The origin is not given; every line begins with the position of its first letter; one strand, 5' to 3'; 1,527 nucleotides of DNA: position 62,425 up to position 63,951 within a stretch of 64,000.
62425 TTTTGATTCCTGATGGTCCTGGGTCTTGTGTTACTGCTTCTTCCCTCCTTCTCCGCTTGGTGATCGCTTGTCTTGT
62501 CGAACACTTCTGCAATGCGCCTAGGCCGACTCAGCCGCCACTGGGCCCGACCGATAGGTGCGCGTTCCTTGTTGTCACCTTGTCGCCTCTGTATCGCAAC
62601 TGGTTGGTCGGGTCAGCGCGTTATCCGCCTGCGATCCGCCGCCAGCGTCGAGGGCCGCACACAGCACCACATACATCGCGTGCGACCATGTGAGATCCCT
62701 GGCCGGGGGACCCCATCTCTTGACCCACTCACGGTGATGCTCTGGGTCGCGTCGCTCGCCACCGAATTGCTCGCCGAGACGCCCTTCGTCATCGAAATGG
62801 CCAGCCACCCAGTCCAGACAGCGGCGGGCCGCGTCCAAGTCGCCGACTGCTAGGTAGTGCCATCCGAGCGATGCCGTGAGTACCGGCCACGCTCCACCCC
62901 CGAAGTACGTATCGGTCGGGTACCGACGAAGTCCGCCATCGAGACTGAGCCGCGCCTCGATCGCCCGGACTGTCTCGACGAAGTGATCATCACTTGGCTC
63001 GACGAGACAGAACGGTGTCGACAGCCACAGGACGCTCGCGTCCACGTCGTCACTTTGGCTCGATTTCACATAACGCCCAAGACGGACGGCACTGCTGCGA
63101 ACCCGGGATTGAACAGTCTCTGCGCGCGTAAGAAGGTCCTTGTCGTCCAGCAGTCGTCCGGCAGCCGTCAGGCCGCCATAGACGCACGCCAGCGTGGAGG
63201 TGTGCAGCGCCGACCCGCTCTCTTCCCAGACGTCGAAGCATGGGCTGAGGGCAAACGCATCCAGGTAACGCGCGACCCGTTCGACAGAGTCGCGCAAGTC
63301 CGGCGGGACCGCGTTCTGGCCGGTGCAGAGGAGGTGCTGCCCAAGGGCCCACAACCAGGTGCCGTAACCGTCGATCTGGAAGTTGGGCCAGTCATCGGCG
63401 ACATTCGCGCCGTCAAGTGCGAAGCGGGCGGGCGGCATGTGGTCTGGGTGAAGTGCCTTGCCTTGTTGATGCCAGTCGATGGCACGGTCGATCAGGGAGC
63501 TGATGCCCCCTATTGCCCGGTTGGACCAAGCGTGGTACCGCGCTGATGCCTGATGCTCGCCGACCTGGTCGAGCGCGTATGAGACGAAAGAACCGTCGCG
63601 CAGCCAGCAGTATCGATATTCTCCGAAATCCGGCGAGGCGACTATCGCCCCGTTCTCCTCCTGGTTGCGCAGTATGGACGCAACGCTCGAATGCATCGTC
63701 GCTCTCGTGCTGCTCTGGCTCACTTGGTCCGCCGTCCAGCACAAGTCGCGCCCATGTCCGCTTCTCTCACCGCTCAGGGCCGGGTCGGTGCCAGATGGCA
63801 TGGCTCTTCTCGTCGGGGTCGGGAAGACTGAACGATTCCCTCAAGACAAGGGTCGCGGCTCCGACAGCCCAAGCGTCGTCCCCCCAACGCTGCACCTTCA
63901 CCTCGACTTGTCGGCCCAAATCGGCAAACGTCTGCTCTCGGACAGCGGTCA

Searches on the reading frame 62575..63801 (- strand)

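Call 75: search_protein_families(library=pfam, proteins=[window:62575-63801:-], max_evalue=0.0001)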
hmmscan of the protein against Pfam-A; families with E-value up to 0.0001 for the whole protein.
window:62575-63801:- (408 aa): 1 family
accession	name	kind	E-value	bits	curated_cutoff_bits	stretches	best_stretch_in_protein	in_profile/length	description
PF00723.27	Glyco_hydro_15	-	2e-23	83.4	22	1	34-309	6-322/427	Glycosyl hydrolases family 15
